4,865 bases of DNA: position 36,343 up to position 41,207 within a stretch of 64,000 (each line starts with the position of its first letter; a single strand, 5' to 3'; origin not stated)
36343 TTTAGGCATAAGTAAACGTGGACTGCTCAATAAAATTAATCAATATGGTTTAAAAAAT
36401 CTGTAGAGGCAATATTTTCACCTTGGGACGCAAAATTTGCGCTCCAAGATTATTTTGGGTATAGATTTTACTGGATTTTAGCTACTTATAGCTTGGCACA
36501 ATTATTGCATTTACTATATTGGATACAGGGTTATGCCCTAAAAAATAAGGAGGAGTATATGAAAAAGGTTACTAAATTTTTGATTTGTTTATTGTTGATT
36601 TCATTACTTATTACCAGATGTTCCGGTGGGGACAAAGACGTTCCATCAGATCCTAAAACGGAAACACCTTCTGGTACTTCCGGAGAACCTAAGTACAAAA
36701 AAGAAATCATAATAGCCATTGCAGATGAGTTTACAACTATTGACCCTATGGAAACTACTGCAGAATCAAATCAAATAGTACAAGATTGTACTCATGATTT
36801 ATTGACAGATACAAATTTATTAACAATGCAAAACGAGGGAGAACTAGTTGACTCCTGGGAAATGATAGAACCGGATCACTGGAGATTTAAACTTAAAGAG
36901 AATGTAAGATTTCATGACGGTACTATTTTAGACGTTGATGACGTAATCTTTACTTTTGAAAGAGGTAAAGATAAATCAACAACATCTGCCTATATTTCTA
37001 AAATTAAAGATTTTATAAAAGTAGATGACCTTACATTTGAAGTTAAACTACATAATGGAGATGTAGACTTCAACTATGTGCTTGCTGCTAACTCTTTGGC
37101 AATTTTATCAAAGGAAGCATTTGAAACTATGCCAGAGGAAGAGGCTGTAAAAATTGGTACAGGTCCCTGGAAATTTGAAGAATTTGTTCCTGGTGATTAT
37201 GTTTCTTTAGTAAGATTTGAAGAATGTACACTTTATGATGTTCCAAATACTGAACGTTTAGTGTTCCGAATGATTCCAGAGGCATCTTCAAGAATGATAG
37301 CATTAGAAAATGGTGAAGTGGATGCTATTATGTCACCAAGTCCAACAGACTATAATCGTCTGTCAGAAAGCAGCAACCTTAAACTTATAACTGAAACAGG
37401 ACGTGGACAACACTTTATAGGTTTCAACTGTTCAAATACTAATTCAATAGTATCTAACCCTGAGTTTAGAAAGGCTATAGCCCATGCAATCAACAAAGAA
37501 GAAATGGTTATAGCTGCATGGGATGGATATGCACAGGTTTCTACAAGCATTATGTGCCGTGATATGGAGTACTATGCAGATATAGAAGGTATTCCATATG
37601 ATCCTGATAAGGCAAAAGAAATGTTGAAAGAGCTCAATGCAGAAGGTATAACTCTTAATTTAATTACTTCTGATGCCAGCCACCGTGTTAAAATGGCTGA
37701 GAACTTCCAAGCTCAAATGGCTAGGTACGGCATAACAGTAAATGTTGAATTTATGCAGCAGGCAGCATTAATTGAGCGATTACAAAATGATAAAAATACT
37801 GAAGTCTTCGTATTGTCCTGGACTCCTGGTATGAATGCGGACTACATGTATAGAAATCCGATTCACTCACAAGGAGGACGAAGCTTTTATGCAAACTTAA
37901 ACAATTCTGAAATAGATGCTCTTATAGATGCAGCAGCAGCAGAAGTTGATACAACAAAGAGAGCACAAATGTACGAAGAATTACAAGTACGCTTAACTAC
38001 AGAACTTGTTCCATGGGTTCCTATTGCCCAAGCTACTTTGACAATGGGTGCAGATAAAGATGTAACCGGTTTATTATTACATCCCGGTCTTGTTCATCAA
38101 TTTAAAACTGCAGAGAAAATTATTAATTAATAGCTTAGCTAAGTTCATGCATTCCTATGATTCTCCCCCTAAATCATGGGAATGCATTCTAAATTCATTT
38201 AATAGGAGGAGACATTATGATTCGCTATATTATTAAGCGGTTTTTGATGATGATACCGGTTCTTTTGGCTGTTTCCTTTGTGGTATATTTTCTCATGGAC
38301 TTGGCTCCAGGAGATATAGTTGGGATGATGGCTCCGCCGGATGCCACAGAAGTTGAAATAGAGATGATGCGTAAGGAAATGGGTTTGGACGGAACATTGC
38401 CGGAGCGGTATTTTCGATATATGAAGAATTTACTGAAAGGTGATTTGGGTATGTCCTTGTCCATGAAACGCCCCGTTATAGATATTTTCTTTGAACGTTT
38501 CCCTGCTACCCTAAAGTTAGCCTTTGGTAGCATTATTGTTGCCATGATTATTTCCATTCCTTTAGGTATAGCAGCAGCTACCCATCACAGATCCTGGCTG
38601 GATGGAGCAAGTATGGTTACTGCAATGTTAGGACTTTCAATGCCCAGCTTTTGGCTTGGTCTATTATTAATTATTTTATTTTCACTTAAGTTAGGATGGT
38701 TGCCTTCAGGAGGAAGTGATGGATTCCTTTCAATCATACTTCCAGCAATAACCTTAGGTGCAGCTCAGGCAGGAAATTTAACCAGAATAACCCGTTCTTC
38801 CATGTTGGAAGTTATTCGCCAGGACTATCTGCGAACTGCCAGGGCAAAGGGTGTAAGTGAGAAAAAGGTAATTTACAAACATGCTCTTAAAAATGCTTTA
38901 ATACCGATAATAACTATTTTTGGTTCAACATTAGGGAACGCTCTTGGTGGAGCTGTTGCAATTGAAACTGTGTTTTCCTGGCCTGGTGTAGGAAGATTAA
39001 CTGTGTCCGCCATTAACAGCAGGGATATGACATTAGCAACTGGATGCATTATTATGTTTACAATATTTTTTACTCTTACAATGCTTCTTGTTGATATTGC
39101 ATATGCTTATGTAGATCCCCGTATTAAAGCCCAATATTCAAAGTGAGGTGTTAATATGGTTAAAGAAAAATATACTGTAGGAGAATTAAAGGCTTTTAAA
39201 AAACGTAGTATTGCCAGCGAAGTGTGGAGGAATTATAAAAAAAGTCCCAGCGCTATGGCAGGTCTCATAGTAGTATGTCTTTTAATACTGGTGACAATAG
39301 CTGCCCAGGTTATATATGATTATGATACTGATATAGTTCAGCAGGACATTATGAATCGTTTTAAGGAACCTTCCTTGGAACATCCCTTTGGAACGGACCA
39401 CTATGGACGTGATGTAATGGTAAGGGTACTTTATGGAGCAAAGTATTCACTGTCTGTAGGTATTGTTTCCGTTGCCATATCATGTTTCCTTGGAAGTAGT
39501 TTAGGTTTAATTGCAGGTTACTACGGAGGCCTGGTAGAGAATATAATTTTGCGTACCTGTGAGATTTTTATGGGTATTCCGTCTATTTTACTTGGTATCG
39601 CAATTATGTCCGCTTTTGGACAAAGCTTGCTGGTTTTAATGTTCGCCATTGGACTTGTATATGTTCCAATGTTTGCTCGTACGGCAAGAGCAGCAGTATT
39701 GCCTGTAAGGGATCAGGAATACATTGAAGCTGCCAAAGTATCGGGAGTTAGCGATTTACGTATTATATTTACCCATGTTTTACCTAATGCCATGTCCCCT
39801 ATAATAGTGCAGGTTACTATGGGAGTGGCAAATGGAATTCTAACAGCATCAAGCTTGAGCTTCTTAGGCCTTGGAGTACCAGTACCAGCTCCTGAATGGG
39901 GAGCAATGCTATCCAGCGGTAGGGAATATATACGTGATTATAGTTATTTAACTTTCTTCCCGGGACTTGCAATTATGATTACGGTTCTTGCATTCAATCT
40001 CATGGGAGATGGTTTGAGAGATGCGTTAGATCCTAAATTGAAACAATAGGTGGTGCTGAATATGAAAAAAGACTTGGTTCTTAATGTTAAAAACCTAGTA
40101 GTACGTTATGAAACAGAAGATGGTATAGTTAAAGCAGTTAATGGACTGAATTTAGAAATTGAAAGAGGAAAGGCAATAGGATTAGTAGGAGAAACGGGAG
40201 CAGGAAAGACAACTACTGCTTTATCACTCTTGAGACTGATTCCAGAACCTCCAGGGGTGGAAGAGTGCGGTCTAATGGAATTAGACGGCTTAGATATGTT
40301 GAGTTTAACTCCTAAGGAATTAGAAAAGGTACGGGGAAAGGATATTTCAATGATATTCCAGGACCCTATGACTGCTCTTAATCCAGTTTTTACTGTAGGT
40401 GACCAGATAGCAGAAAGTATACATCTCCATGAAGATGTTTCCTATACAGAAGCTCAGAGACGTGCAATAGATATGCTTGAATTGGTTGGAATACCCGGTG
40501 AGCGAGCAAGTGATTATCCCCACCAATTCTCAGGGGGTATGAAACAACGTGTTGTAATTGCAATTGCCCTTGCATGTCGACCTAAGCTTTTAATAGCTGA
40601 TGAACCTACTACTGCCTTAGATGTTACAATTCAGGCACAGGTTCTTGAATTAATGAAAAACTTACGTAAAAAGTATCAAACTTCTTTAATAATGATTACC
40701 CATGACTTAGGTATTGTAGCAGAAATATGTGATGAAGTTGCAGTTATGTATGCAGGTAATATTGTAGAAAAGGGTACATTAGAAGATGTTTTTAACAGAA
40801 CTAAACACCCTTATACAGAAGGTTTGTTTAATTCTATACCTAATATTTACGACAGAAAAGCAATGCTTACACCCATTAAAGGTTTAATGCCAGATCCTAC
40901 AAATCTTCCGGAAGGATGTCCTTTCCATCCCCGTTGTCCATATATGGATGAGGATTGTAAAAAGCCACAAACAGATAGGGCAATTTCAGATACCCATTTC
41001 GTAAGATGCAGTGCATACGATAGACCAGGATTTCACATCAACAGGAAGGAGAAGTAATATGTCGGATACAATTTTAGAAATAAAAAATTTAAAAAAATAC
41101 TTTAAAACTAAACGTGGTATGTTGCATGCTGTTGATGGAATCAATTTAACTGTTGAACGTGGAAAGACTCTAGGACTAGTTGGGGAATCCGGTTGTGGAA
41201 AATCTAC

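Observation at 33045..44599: Orphan sigma-54-controlled sensing/uptake/catabolic locus (SBP-domain kinase, NtrC activator, Opp-like importer, AlaDH-family and PrpD-family enzymes)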

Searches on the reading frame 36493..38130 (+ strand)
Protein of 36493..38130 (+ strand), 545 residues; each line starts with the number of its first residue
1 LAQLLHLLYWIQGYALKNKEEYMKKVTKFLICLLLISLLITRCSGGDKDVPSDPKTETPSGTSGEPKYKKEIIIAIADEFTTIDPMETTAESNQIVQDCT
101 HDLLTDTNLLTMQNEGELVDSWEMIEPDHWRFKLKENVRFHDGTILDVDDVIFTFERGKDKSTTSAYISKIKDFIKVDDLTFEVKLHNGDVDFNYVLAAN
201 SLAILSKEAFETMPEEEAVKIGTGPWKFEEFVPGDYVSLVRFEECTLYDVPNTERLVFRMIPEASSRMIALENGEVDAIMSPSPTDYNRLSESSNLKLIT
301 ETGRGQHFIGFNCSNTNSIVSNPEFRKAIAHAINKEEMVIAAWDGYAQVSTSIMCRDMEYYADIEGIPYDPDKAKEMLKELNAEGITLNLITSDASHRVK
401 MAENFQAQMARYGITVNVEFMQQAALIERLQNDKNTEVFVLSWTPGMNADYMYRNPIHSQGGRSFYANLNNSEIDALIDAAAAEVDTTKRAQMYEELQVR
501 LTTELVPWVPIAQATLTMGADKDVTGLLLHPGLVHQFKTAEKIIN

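Call 4: search_protein_families(library=pfam, proteins=[window:36493-38130:+])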
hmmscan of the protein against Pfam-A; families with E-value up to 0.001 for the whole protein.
window:36493-38130:+ (545 aa): 1 family
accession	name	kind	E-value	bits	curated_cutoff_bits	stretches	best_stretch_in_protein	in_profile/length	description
PF00496.27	SBP_bac_5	-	1.8e-73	248.3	32.4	1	116-462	4-365/368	Bacterial extracellular solute-binding proteins, family 5 Middle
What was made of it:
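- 36559..38130 (+): Family-5 (Opp/Dpp/Gsi-type) substrate-binding protein with an N-terminal signal sequence and a Cys at position 21. Pfam SBP_bac_5 2e-73 (call 4).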

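Call 5: search_protein_families(library=ncbifam, proteins=[window:36493-38130:+])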
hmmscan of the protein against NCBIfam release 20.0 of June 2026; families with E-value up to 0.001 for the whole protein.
window:36493-38130:+ (545 aa): 11 families
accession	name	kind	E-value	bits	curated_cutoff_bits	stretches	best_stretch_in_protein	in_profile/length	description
NF011942.0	PRK15413.1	equivalog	6e-45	153.9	594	1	69-541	27-510/512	glutathione ABC transporter substrate-binding protein GsiB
NF011689.0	PRK15109.1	equivalog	1.5e-42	146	560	1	67-531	31-527/547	ABC transporter substrate-binding protein SapA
NF045468.1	Opp5A_nikA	equivalog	3.9e-38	131.2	600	1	66-506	14-451/488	nickel ABC transporter substrate-binding protein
NF045467.1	Opp4A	equivalog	1.1e-37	129.5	650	1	43-530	4-544/556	oligopeptide ABC transporter substrate-binding protein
TIGR02294.1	nickel_nikA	equivalog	1.2e-35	123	393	1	69-525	5-484/501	nickel ABC transporter substrate-binding protein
NF043070.1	DppA_dipep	equivalog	1.5e-35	122.8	1005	1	105-539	65-531/535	dipeptide ABC transporter periplasmic-binding protein DppA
NF047575.1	opine_bind_CntA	exception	3.2e-22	78.8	800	1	115-527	78-518/535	staphylopine-dependent metal ABC transporter substrate-binding lipoprotein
TIGR04028.1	SBP_KPN_01854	hypoth_equivalog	1.9e-16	59.7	468.5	1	96-526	27-492/509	TIGR04028 family ABC transporter substrate-binding protein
NF010149.0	PRK13626.1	equivalog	6.9e-14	51.4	476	1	106-228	156-273/552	HTH-type transcriptional regulator SgrR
NF011684.0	PRK15104.1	equivalog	5.6e-08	31.9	947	1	69-180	38-150/543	oligopeptide ABC transporter substrate-binding protein OppA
NF007287.0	PRK09755.1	equivalog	4.4e-05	22.5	1098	0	442-530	433-519/535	ABC transporter substrate-binding protein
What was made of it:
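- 36559..38130 (+): Best NCBIfam model is GsiB, 6e-45, below cut-off (call 5).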

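Call 13: search_solved_structures(query=window:36559-38130:+, max_evalue=1e-10)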
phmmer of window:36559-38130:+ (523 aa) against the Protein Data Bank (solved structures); distinct sequences matched with E-value up to 1e-10: 49.
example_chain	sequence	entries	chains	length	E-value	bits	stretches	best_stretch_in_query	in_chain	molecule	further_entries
5u4o_A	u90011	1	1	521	1e-44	156.6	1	9-509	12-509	ABC transporter substrate-binding protein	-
1uqw_A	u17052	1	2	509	6.5e-38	134.2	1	47-518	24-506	PUTATIVE BINDING PROTEIN YLIB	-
5f1q_A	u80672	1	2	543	1.4e-33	119.9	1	81-516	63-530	Periplasmic dipeptide transport protein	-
5isu_A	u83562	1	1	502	4.1e-33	118.3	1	108-499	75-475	Lmo0135 protein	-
6i3g_A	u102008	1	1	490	2.4e-32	115.8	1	106-505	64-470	ABC transporter, substrate-binding protein, family 5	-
7kz8_A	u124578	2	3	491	3.5e-32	115.3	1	52-509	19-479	Peptide/nickel transport system substrate-binding protein AapF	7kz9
8z1z_F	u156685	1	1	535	9e-32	113.9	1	94-517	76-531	Dipeptide-binding protein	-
1dpe_A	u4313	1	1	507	1.1e-31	113.6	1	95-517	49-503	DIPEPTIDE-BINDING PROTEIN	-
1dpp_A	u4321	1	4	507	1.2e-31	113.5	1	94-517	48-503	DIPEPTIDE BINDING PROTEIN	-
8z1y_F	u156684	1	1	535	1.5e-31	113.2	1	94-517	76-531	Dipeptide-binding protein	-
1xoc_A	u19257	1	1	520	5.3e-30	108.1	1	38-509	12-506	Oligopeptide-binding protein appA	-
3m8u_A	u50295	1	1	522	1.5e-28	103.3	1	93-492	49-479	Heme-binding protein A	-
6tfq_A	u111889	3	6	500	2.5e-26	95.9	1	47-491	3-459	ABC transporter substrate-binding protein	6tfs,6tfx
3tpa_A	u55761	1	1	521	3.4e-26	95.5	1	89-509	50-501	Heme-binding protein A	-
8efz_A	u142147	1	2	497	3.1e-25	92.4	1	94-482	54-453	Extracellular solute-binding protein family 5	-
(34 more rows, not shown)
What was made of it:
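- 36559..38130 (+): Best PDB matches are 5U4O, YliB/GsiB and DppA (call 13).
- Closest known: Agrobacterium opine catabolic operons. Same: Family-5 binding proteins such as AgaA and AccA appear among the weaker PDB matches (call 13).
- Family-5 binding proteins include opine binders such as AgaA and AccA, which appear among the weaker PDB hits (call 13).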

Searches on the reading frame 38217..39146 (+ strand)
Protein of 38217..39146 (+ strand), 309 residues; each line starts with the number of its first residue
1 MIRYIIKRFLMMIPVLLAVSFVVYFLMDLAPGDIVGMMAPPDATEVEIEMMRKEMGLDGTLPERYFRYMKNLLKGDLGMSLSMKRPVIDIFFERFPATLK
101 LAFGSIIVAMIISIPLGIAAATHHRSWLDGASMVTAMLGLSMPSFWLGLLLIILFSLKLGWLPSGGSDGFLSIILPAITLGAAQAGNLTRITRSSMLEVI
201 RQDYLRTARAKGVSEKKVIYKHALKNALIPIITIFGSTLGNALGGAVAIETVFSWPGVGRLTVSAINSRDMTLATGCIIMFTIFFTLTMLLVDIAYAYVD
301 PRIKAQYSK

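Call 4: search_protein_families(library=pfam, proteins=[window:38217-39146:+])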
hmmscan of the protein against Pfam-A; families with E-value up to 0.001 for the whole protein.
window:38217-39146:+ (309 aa): 2 families
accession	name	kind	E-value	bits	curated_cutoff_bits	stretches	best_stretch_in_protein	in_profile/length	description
PF00528.27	BPD_transp_1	-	1.6e-47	162.1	26.4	1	114-304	2-183/184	Binding-protein-dependent transport system inner membrane component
PF19300.4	BPD_transp_1_N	-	5.8e-13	49.5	23.8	1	1-102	1-114/114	Binding-prot-dependent transport system membrane comp, N-term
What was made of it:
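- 38217..39146 (+): ABC permease, OppB/GsiC/NikB type. Pfam BPD_transp_1 2e-47 plus BPD_transp_1_N (call 4).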

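Call 5: search_protein_families(library=ncbifam, proteins=[window:38217-39146:+])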
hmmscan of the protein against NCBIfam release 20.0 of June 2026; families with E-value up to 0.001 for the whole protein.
window:38217-39146:+ (309 aa): 26 families (the best 25 are shown)
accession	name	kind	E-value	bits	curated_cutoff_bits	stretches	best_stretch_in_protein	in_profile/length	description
NF045470.1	Opp2B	equivalog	8.9e-103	343.6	350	1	8-304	1-300/300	nickel ABC transporter permease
NF011661.0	PRK15081.1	equivalog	1.7e-91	306.9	463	1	1-304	1-304/306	glutathione ABC transporter permease GsiC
NF007677.0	PRK10352.1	equivalog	1.8e-83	280.3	433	1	1-306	1-309/314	nickel ABC transporter permease subunit NikB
TIGR02789.1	nickel_nikB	equivalog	2.7e-83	279.9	447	1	1-305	1-308/314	nickel ABC transporter permease subunit NikB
NF045469.1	Opp1B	equivalog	5.3e-83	279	380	1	1-304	1-307/307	nickel/cobalt ABC transporter permease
NF045472.1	Opp4B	equivalog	2.7e-80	270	450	1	1-304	1-319/319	oligopeptide ABC transporter permease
NF045471.1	Opp3B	equivalog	2.3e-77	260.4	480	1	1-306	1-305/308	oligopeptide ABC transporter permease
NF008161.0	PRK10914.1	equivalog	4.5e-69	233.2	590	2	168-305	200-337/339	dipeptide ABC transporter permease DppB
NF007008.0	PRK09471.1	equivalog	1.3e-63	215.3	388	1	1-304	1-305/306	oligopeptide ABC transporter permease OppB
NF011712.0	PRK15133.1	subfamily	1.8e-43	148.9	445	2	168-304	223-360/364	microcin C ABC transporter permease YejB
NF011690.0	PRK15110.1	equivalog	4.1e-43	148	432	2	172-301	182-311/321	putrescine export ABC transporter permease SapB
NF043081.1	MMSYN1_0165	equivalog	4.4e-32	111.5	350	1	82-305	162-386/388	oligopeptide ABC transporter permease OppB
NF045476.1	Opp4C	equivalog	2.1e-10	40.4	350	1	98-259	79-222/278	oligopeptide ABC transporter permease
NF045474.1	Opp2C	equivalog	9.8e-09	35.1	300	1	97-242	41-171/236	nickel transporter permease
TIGR03416.1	ABC_choXWV_perm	equivalog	2.7e-07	30.4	363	1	91-277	84-254/267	choline ABC transporter permease subunit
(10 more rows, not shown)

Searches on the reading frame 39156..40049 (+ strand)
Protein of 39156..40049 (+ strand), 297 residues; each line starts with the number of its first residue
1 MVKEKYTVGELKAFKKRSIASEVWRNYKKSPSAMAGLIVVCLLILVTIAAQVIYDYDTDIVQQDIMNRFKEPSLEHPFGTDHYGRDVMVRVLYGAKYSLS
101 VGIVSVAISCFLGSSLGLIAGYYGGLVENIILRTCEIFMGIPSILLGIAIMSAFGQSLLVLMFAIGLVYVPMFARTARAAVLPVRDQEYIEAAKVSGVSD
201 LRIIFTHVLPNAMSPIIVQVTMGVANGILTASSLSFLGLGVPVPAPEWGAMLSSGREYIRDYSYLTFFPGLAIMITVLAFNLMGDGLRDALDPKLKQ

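Call 4: search_protein_families(library=pfam, proteins=[window:39156-40049:+])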
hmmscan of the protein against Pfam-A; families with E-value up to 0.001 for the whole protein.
window:39156-40049:+ (297 aa): 2 families
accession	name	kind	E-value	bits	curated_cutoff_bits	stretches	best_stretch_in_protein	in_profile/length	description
PF00528.27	BPD_transp_1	-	4.6e-36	124.7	26.4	1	113-296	1-183/184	Binding-protein-dependent transport system inner membrane component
PF12911.12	OppC_N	-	4.5e-11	42.9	23.9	1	21-72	4-53/53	N-terminal TM domain of oligopeptide transport permease C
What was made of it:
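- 39156..40049 (+): ABC permease, OppC/GsiD type. Pfam BPD_transp_1 5e-36 plus OppC_N (call 4).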

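Call 5: search_protein_families(library=ncbifam, proteins=[window:39156-40049:+])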
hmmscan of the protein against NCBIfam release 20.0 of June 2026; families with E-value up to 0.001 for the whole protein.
window:39156-40049:+ (297 aa): 29 families (the best 25 are shown)
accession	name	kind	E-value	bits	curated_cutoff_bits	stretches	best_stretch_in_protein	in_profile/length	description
NF045476.1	Opp4C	equivalog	6.5e-88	294.6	350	1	21-294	4-278/278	oligopeptide ABC transporter permease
NF011662.0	PRK15082.1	equivalog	5e-84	282.2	484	1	14-297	20-302/303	glutathione ABC transporter permease GsiD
NF045473.1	Opp1C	equivalog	2.2e-81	273.2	350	1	29-295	3-267/267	nickel/cobalt ABC transporter permease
NF045474.1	Opp2C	equivalog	1.2e-80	270.5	300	1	58-292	2-236/236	nickel transporter permease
TIGR02790.1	nickel_nikC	equivalog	3.2e-79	266.2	358.45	1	34-292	2-258/258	nickel ABC transporter permease subunit NikC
NF007376.0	PRK09881.1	equivalog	5e-79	265.4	434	1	12-295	13-293/298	D,D-dipeptide ABC transporter permease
NF008160.0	PRK10913.1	equivalog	2.6e-78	263.5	483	1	19-297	18-300/300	dipeptide ABC transporter permease DppC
NF007738.0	PRK10417.1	equivalog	1.8e-71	240.9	335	1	30-296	8-272/277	nickel ABC transporter permease subunit NikC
NF047573.1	opine_perm_CntC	exception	1.7e-59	201.4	440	1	25-295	3-271/271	staphylopine uptake ABC transporter permease subunit CntC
NF011935.0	PRK15406.1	equivalog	2.1e-58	198.5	433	1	14-294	20-300/302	oligopeptide ABC transporter permease OppC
NF045475.1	Opp3C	equivalog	2.4e-58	197.8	450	1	75-296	107-328/328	oligopeptide ABC transporter permease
NF011691.0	PRK15111.1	equivalog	4.5e-47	161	379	1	17-292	13-292/296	putrescine export ABC transporter permease SapC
NF043080.1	MMSYN1_0166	equivalog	3.5e-45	154.3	370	1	13-295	20-305/307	oligopeptide ABC transporter permease OppC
NF011596.0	PRK15021.1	subfamily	2.5e-35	122.1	439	1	71-294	116-338/341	microcin C ABC transporter permease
NF045470.1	Opp2B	equivalog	8.4e-14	51.4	350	1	84-294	80-298/300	nickel ABC transporter permease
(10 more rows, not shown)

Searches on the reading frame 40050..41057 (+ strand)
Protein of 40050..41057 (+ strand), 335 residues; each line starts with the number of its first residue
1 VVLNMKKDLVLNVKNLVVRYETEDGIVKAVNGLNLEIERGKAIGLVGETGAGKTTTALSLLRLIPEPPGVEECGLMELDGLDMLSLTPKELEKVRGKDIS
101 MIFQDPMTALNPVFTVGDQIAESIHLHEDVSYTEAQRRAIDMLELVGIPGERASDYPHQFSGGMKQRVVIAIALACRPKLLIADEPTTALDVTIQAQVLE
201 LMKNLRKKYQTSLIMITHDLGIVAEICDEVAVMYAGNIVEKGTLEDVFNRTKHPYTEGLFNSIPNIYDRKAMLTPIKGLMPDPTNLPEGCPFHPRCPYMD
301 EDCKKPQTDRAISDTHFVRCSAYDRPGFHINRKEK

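Call 4: search_protein_families(library=pfam, proteins=[window:40050-41057:+])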
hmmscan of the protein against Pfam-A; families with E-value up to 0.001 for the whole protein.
window:40050-41057:+ (335 aa): 3 families
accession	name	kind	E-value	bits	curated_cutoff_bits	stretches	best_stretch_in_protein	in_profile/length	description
PF00005.33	ABC_tran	-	2.8e-27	96.4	25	1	31-188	2-137/137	ABC transporter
PF08352.17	oligo_HPY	-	8.7e-21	74.5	27.1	1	239-303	1-65/65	Oligopeptide/dipeptide transporter, C-terminal region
PF13304.12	AAA_21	-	4.3e-07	30.7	27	1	154-223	232-303/304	AAA domain, putative AbiEii toxin, Type IV TA system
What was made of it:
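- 40062..41057 (+): ABC ATPase, OppD type (the ORF opens at GTG 40050; ATG 40062 is the likelier start). Pfam ABC_tran + oligo_HPY (call 4).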

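Call 5: search_protein_families(library=ncbifam, proteins=[window:40050-41057:+])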
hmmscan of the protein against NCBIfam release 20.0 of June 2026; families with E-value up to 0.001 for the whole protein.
window:40050-41057:+ (335 aa): 188 families (the best 25 are shown)
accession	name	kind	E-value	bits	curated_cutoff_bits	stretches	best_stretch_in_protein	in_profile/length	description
NF007010.1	PRK09473.1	subfamily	1e-107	359.6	575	1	11-320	2-311/318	oligopeptide ABC transporter ATP-binding protein OppD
NF008246.0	PRK11022.1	equivalog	9.8e-99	330.5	541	1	10-321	3-315/326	dipeptide ABC transporter ATP-binding protein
NF043079.1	MMSYN1_0167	equivalog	3.5e-97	326.5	740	2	88-321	297-533/561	oligopeptide ABC transporter ATP-binding protein OppD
NF007613.0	PRK10261.1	equivalog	2e-89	300.7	1077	1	7-272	9-281/623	glutathione ABC transporter ATP-binding protein GsiA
NF008453.0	PRK11308.1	subfamily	1.4e-82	277.7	408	1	6-324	8-327/334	dipeptide ABC transporter ATP-binding protein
NF011713.0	PRK15134.1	equivalog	4.8e-79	266.4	834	1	10-265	5-262/529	microcin C ABC transporter ATP-binding protein YejF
NF011659.0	PRK15079.1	equivalog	1.6e-75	253.9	540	1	6-322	7-330/334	murein tripeptide/oligopeptide ABC transporter ATP binding protein OppF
TIGR02770.1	nickel_nikD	equivalog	6.8e-71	238.3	318.7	1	30-260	2-226/230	nickel import ATP-binding protein NikD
NF047576.1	opine_ATP_CntF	equivalog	1e-68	231.4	385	1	10-263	2-253/264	staphylopine uptake ABC transporter ATP-binding protein CntF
NF047578.1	opine_ATP_CntD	equivalog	5e-68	229.2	380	1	10-266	2-256/266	staphylopine uptake ABC transporter ATP-binding protein CntD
NF043071.1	DppF_dipep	equivalog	1.7e-67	228.2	660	1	23-325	32-329/331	dipeptide ABC transporter ATP-binding subunit DppF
NF011674.0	PRK15093.1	equivalog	1.6e-63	214.8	627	1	10-312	3-314/330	putrescine export ABC transporter ATP-binding protein SapD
NF043078.1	MMSYN1_0168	equivalog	3e-59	201.2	800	2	134-264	467-598/649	oligopeptide ABC transporter ATP-binding protein OppF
TIGR02769.1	nickel_nikE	equivalog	2.1e-53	181.5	332.55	1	11-265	3-255/265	nickel import ATP-binding protein NikE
NF007739.0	PRK10419.1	subfamily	2.8e-48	164.8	354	1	11-247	4-239/268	nickel ABC transporter ATP-binding protein NikE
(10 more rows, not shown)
